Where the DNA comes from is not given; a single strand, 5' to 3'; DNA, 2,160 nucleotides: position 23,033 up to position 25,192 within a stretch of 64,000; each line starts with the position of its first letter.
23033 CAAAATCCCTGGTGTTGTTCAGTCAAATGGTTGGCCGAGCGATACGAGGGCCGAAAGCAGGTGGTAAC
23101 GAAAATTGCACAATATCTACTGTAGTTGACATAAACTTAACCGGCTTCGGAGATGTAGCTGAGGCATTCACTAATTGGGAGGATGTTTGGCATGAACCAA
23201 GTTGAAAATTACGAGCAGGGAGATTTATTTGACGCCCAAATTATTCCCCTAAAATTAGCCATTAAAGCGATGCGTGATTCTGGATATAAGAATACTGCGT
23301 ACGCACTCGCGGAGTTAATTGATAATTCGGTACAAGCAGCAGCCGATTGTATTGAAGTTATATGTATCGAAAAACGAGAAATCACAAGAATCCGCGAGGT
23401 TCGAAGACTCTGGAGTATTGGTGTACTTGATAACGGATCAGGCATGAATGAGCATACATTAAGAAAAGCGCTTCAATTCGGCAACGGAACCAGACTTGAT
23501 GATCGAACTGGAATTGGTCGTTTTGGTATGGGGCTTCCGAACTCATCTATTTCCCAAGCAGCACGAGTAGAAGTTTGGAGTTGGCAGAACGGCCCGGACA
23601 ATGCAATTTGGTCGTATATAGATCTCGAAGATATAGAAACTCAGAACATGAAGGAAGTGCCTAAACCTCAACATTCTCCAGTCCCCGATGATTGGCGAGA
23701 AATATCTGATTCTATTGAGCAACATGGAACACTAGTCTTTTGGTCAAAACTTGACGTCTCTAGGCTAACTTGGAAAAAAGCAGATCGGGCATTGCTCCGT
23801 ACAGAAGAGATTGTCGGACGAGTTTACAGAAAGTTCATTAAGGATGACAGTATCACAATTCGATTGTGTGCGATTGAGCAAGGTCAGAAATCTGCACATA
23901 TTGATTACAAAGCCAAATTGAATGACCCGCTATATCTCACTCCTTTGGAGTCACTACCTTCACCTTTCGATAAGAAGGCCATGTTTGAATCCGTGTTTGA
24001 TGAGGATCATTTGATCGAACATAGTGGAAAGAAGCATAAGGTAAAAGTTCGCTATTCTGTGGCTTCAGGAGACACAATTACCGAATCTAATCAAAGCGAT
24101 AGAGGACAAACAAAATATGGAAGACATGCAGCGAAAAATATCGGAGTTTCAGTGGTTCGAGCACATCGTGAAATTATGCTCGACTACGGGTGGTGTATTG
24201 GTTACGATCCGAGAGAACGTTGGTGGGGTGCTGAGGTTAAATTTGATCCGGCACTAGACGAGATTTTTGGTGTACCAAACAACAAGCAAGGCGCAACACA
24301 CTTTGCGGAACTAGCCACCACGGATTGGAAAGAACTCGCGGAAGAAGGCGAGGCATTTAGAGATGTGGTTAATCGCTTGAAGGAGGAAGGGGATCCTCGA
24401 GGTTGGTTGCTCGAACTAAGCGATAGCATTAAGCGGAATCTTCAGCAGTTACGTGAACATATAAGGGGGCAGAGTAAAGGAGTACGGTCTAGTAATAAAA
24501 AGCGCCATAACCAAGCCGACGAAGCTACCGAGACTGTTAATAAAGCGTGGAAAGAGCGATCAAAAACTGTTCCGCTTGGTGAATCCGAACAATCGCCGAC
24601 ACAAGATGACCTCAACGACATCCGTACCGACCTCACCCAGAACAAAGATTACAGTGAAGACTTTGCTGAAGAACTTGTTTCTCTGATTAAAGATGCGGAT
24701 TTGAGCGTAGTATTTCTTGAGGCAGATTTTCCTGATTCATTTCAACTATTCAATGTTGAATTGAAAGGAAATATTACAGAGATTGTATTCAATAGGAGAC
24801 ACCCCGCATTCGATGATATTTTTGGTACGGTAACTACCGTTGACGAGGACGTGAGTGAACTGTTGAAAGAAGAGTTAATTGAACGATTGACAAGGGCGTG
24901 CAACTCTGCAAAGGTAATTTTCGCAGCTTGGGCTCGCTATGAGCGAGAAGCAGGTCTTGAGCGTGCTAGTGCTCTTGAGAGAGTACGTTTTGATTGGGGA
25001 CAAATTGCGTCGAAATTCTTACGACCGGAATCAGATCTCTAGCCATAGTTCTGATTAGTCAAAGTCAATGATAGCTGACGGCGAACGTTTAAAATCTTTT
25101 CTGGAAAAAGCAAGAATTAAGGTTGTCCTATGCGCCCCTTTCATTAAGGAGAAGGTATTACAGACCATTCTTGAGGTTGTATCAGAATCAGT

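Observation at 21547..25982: Helicase + GHKL ATPase + single-HKD PLD nuclease trio attached to the 5' side of the ssp genes: candidate second PT-dependent restriction module (SspFGH-like or new)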

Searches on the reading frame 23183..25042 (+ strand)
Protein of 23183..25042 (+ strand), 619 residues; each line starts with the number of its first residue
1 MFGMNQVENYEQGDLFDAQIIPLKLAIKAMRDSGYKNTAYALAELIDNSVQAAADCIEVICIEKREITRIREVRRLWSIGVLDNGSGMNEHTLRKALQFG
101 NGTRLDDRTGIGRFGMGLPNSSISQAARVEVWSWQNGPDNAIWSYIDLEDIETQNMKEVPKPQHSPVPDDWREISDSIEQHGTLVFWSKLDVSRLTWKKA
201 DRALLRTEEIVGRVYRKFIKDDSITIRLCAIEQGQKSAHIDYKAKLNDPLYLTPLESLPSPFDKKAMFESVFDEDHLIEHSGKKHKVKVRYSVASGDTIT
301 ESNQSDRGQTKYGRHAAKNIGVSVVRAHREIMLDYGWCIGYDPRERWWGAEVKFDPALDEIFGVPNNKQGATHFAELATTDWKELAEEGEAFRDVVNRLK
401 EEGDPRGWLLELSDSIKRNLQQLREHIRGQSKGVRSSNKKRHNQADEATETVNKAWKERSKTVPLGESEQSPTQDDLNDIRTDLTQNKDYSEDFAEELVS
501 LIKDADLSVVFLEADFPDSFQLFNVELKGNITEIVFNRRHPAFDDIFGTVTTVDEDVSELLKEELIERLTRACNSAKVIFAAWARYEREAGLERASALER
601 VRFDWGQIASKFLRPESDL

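Call 3: search_protein_families(library=pfam, proteins=[window:23183-25042:+], max_evalue=0.01)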
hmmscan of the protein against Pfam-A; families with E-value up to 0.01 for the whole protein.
window:23183-25042:+ (619 aa): 2 families
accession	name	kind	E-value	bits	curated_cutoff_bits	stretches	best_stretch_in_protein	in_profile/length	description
PF13589.12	HATPase_c_3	-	6e-21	75.3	25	1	39-170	4-126/137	Histidine kinase-, DNA gyrase B-, and HSP90-like ATPase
PF02518.31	HATPase_c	-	6.6e-05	23.7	26.4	1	41-122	9-81/111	Histidine kinase-, DNA gyrase B-, and HSP90-like ATPase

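Call 4: search_protein_families(library=padloc, proteins=[window:23183-25042:+], max_evalue=0.01)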
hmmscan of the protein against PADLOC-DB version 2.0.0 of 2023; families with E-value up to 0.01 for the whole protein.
window:23183-25042:+ (619 aa): 1 family
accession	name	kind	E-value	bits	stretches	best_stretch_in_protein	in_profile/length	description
PDLC02204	MzaB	-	1.4e-13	48.2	1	25-222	13-203/500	-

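Call 5: search_protein_families(library=ncbifam, proteins=[window:23183-25042:+], max_evalue=0.01)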
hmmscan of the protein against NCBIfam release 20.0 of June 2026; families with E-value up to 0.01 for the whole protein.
window:23183-25042:+ (619 aa): 4 families
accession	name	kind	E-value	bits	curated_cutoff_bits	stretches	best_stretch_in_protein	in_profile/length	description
NF041932.1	MzaB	equivalog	7.6e-17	60.8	850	1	27-224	2-192/480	MZA anti-phage system associated ATPase MzaB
NF047352.1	P_loop_sacsin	domain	3e-05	24.4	50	1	42-118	4-67/80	sacsin N-terminal ATP-binding-like domain-containing protein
TIGR00585.2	mutl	equivalog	0.00034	19.6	180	1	39-98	22-71/555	DNA mismatch repair endonuclease MutL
NF000951.0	PRK00095.2-1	equivalog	0.0006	18.6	391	1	41-139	28-119/559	DNA mismatch repair endonuclease MutL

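Call 11: find_homologous_proteins(query=window:23183-25042:+)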
Query window:23183-25042:+ (619 aa): 4727 proteins with E <= 0.001 among 8000 candidates; the best 120 are listed.
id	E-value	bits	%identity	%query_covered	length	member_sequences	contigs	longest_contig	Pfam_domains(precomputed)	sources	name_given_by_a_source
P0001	0.0e+0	1380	98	100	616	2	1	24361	PF13589.13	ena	-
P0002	0.0e+0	1369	97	100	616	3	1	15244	PF13589.13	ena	-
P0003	0.0e+0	1226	88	99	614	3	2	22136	PF13589.13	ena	-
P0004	0.0e+0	1218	87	99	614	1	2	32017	PF13589.13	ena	-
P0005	0.0e+0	1165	83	100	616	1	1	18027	PF13589.13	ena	-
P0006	0.0e+0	1025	73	100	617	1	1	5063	PF13589.13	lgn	-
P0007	0.0e+0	1022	73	100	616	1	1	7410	PF13589.13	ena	-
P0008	0.0e+0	1014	73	100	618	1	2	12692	PF13589.13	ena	-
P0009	1.8e-293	993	70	100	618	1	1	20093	PF13589.13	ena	-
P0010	4.5e-292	988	70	100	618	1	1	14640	PF02518.32,PF13589.13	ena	-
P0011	2.3e-291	986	70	100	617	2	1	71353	PF13589.13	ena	-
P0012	3.4e-291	985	69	100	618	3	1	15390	PF13589.13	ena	-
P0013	4.5e-291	985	70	100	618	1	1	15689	PF02518.32,PF13589.13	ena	-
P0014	4.1e-290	982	70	99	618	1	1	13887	PF02518.32,PF13589.13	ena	-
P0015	9.0e-290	981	69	99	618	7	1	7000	PF13589.13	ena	-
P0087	8.7e-265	898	64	98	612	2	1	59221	PF13589.13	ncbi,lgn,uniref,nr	ncbi:MAG: ATP-binding protein [Mesorhizobium sp.]|uniref:ATP-binding protein n=1 Tax=Mesorhizobium s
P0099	7.6e-263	892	62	99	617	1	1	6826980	PF13589.13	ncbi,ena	-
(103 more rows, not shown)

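Call 12: find_related_loci(query=window:23183-25042:+, collection=genome_contigs, flank=10000)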
Query window:23183-25042:+ (619 aa) in genome_contigs; peptide patterns used: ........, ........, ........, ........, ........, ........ (x = any residue, [..] = any of these).
52 stretches matched a pattern; 8 encode a relative of the query (tblastn E <= 1e-3); 8 distinct loci.
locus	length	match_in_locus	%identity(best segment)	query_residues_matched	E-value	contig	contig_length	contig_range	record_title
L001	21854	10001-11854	71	1-619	0e+0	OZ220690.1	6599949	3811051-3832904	MAG: Candidatus Latescibacterota bacterium isolate 4544edd8-ea3d-4877-aa30-594cc490bc13 genome assembly, chromosome: 1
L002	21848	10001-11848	69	1-616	0e+0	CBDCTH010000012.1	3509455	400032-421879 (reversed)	MAG: Gammaproteobacteria bacterium isolate a8af13e8-0241-4292-a4be-8c867e9427f0 genome assembly, contig: contig_12, whol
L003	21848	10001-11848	69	1-616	0e+0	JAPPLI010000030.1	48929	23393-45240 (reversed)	MAG: Gammaproteobacteria bacterium isolate RHO3_bin_19 NODE_1555_length_48929_cov_51.609424, whole genome shotgun sequen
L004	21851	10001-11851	67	3-619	0e+0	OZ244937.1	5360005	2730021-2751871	MAG: Candidatus Latescibacterota bacterium isolate 1c493fcc-a489-4500-a9bd-4f4019e95c1e genome assembly, chromosome: 1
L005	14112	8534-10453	63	1-619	0e+0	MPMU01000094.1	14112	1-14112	MAG: Gammaproteobacteria bacterium bin55 NODE_5168_length_14112_cov_6.97204_ID_10335, whole genome shotgun sequence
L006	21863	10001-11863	63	1-618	0e+0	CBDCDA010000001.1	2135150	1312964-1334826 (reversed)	MAG: uncultured Candidatus Entotheonella sp. isolate cfaa4de9-a9c6-4b59-82e3-79f4103bd15e genome assembly, contig: conti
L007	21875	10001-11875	64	3-618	0e+0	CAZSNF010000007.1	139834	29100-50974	MAG TPA_asm: uncultured Rhodothermales bacterium isolate SRP109090_co2_31 genome assembly, contig: NODE_88_length_139834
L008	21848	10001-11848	69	1-616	0e+0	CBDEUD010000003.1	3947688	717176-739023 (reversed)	MAG: Gammaproteobacteria bacterium isolate 6e6111ba-c27c-4040-81f0-885b4b8a4f34 genome assembly, contig: contig_3, whole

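Call 25: find_encoding_contigs(protein=P0099, flank=10000, max_places=3)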
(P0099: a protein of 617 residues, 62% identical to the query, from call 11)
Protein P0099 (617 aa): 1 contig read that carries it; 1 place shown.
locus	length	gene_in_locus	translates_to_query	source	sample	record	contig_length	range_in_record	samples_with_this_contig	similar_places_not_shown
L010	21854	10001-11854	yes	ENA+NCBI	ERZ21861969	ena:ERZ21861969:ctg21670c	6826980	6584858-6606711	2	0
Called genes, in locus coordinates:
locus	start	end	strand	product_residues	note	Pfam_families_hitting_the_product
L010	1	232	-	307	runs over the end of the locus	PF02899:Phage_int_SAM_1 (faint), PF00589:Phage_integrase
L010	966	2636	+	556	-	PF08378:NERD, PF00069:Pkinase, PF07714:PK_Tyr_Ser-Thr, PF03118:RNA_pol_A_CTD (weak)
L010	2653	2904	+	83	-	PF12728:HTH_17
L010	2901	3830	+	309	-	PF13182:DUF4007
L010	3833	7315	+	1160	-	-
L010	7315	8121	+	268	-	PF01507:PAPS_reduct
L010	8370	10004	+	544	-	PF00270:DEAD, PF04851:ResIII, PF13604:AAA_30 (faint), PF18766:SWI2_SNF2 (weak), PF00271:Helicase_C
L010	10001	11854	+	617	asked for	PF13589:HATPase_c_3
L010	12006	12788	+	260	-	-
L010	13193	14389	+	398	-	-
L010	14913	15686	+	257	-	PF01555:N6_N4_Mtase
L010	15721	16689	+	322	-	PF00069:Pkinase, PF07714:PK_Tyr_Ser-Thr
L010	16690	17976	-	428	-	PF00665:rve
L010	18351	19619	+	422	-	PF01548:DEDD_Tnp_IS110, PF02371:Transposase_20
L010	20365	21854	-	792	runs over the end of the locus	PF12704:MacB_PCD, PF02687:FtsX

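Call 26: find_encoding_contigs(protein=P0087, flank=10000, max_places=3)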
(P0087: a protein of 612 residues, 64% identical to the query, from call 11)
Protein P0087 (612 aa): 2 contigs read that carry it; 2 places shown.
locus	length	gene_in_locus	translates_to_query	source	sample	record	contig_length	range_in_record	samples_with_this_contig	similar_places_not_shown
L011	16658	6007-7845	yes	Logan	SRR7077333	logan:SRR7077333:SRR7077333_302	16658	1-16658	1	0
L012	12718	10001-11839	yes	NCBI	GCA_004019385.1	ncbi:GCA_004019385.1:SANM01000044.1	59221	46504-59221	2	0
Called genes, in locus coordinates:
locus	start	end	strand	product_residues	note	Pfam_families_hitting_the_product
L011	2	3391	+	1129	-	?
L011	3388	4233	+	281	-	PF01507:PAPS_reduct (weak)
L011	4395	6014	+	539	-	PF04851:ResIII, PF00270:DEAD, PF18766:SWI2_SNF2, PF00271:Helicase_C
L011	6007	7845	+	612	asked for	PF13589:HATPase_c_3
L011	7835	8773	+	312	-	PF13091:PLDc_2 (weak)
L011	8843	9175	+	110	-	-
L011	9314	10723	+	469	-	-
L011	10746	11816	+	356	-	-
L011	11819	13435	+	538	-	-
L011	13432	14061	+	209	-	-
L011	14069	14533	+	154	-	-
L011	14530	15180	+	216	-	-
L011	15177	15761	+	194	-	-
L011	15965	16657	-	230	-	?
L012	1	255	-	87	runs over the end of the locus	-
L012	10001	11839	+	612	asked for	PF13589:HATPase_c_3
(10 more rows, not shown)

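Call 37: search_dna_similar(query=window:23183-25042:+, collection=plasmids, mode=protein, max_rows=30)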
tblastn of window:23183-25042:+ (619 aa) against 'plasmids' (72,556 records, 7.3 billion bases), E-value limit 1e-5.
Records with a match: 49; places in all: 53; records where one place covers at least 80% of the query: 14.
Best place of each record, by identity: 60-80% 1; <60% 48.
By first word of the organism name: Rhizobium 6; Agrobacterium 5; Vibrio 3; Trichormus 2; Roseivivax 2; Azospirillum 2; Ensifer 2; Pannonibacter 1; Roseobacter 1; Hymenobacter 1; and 24 more.
By predicted mobility (MOB-suite, as given by PLSDB): non-mobilizable 29; conjugative 12; mobilizable 8.
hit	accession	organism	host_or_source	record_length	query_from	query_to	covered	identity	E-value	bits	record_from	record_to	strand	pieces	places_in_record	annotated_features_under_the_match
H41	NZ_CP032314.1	Pannonibacter phragmitetus BB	cell culture,soil under ...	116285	3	619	100%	61.1%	0e+0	792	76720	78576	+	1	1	ATP-binding protein | DEAD/DEAH box helicase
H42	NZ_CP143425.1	Roseobacter litoralis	Fucus vesiculosus var. spiralis,cell ...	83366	1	613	99%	45.2%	1e-156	505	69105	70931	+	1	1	ATP-binding protein | DEAD/DEAH box helicase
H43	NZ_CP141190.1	Hymenobacter sp. GOD-10R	single cell,Crepidiastrum sonchifolium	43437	20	613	96%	42.9%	2e-136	447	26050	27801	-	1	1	ATP-binding protein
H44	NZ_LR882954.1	Planktothrix agardhii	-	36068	20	616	96%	42.4%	1e-140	459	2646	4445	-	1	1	ATP-binding protein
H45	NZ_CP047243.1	Trichormus variabilis 0441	cell culture,thermal spring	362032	20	616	96%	41.2%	2e-139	455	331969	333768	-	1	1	ATP-binding protein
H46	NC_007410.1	Trichormus variabilis ATCC 29413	-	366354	20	616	96%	41.2%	2e-139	455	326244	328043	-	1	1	ATP-binding protein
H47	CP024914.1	Cyanobacterium sp. HL-69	cell culture,enrichment cultures from ...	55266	20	616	96%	40.8%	3e-135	443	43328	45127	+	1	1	none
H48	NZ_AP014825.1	Geminocystis sp. NIES-3709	-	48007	20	616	96%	40.0%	2e-130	429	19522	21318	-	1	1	ATP-binding protein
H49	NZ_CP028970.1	Aminobacter sp. MSH1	Soil,Dichlobenil-treated soil sampled ...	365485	20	618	97%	39.0%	1e-105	358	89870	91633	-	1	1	ATP-binding protein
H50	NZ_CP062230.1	Mesorhizobium onobrychidis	Sainfoin,pure bacterial culture,Nodule ...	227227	12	614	97%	38.5%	3e-114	383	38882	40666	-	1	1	ATP-binding protein | DEAD/DEAH box helicase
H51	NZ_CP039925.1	Agrobacterium tumefaciens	-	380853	20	618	97%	37.9%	4e-110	371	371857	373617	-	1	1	ATP-binding protein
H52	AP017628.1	Pleomorphomonas sp. SM30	-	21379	20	537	84%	38.9%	4e-100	342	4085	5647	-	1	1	hypothetical protein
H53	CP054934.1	Nocardiopsis flavescens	Single Cell,marine sediment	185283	18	614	96%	26.2%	2e-34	147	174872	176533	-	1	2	ATP-binding protein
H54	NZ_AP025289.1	Treponema saccharophilum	-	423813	18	443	69%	33.0%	2e-51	199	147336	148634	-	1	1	ATP-binding protein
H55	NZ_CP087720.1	Roseomonas sp. OT10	single cell,human skin swab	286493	21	553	86%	23.3%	2e-22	110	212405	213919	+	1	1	ATP-binding protein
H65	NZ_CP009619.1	Vibrio coralliilyticus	Shellfish Hatchery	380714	19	371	57%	24.4%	4e-16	90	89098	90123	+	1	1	ATP-binding protein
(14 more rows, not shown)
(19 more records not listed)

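Call 38: get_annotated_region(hit=H41, flank=12000)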
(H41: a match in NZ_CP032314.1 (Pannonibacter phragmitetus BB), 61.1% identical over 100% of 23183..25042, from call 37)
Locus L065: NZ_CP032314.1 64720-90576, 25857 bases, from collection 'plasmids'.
description: Pannonibacter phragmitetus BB plasmid p.BB_2, complete sequence
organism: Pannonibacter phragmitetus BB (NCBI taxid 1402210)
taxonomy: Bacteria; Pseudomonadota; Alphaproteobacteria; Hyphomicrobiales; Stappiaceae; Pannonibacter; Pannonibacter phragmitetus; Pannonibacter phragmitetus BB
host: -; source: cell culture,soil under chromium-containing slag heap; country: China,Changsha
typing (MOB-suite, as given by PLSDB): non-mobilizable; mating-pair formation MPF_T
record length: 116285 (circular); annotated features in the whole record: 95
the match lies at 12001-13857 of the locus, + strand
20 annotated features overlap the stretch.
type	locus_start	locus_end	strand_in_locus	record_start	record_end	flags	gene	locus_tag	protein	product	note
CDS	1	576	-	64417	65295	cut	-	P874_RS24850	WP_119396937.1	hypothetical protein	-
CDS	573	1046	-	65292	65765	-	-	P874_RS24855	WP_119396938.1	hypothetical protein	-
CDS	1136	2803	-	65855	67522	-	-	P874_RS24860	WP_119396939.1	ParB N-terminal domain-containing protein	-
CDS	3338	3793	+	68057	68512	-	-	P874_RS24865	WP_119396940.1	hypothetical protein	-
CDS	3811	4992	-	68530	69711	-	-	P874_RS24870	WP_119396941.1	cysteine desulfurase family protein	-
CDS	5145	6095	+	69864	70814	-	-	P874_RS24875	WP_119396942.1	DUF4007 family protein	-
CDS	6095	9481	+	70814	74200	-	-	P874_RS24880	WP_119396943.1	ATP-binding protein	-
CDS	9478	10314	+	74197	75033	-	-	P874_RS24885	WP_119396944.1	phosphoadenosine phosphosulfate reductase family protein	-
CDS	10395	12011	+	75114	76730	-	-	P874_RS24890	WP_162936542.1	DEAD/DEAH box helicase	-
CDS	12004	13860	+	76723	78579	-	-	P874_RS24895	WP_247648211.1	ATP-binding protein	-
CDS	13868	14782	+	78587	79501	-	-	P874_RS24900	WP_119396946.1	phospholipase D family protein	-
CDS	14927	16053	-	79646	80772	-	-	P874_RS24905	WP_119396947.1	IS3 family transposase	-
CDS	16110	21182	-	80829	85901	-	-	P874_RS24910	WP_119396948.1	N-6 DNA methylase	-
CDS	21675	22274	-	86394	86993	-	-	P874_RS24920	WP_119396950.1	DUF1419 domain-containing protein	-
CDS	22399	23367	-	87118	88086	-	-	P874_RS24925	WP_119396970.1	DUF3991 and TOPRIM domain-containing protein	-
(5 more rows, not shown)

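Call 39: get_annotated_region(hit=H46, flank=12000)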
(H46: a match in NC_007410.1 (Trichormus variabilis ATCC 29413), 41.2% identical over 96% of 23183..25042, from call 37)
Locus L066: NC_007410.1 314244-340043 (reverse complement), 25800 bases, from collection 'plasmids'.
description: Trichormus variabilis ATCC 29413 plasmid A, complete sequence
organism: Trichormus variabilis ATCC 29413 (NCBI taxid 240292)
taxonomy: Bacteria; Cyanobacteriota; Cyanophyceae; Nostocales; Nostocaceae; Trichormus; Trichormus variabilis; Trichormus variabilis ATCC 29413
host: -; source: -; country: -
typing (MOB-suite, as given by PLSDB): conjugative; replicon rep_cluster_38; relaxase MOBV,MOBV; mating-pair formation MPF_T
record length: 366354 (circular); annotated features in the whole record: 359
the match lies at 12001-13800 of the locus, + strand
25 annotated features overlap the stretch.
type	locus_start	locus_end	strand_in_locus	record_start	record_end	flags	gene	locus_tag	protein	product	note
CDS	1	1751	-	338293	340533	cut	-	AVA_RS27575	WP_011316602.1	DNA phosphorothioation-associated putative methyltransferase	-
CDS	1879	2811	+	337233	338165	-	-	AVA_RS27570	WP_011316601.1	DUF4007 family protein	-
CDS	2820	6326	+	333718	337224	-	-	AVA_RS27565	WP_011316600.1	hypothetical protein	-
CDS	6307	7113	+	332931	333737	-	-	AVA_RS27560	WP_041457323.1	phosphoadenosine phosphosulfate reductase family protein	-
CDS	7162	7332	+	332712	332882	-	-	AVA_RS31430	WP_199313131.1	hypothetical protein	-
CDS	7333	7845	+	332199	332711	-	-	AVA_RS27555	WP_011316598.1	hypothetical protein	-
CDS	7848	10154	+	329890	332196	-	-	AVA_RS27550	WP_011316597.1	DNA sulfur modification protein DndB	-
CDS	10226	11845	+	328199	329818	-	-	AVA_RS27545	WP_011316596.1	DEAD/DEAH box helicase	-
CDS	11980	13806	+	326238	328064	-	-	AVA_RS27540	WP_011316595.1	ATP-binding protein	-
CDS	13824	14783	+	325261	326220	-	-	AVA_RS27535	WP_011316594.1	phospholipase D family protein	-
CDS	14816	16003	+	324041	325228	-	-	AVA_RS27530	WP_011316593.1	cysteine desulfurase family protein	-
CDS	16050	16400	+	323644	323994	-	-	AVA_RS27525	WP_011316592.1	hypothetical protein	-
CDS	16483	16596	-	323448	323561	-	-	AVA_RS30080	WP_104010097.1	WD40 repeat domain-containing protein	-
CDS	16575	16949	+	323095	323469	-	-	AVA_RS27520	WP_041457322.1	3'-5' exonuclease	-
CDS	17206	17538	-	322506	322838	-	-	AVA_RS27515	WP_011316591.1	hypothetical protein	-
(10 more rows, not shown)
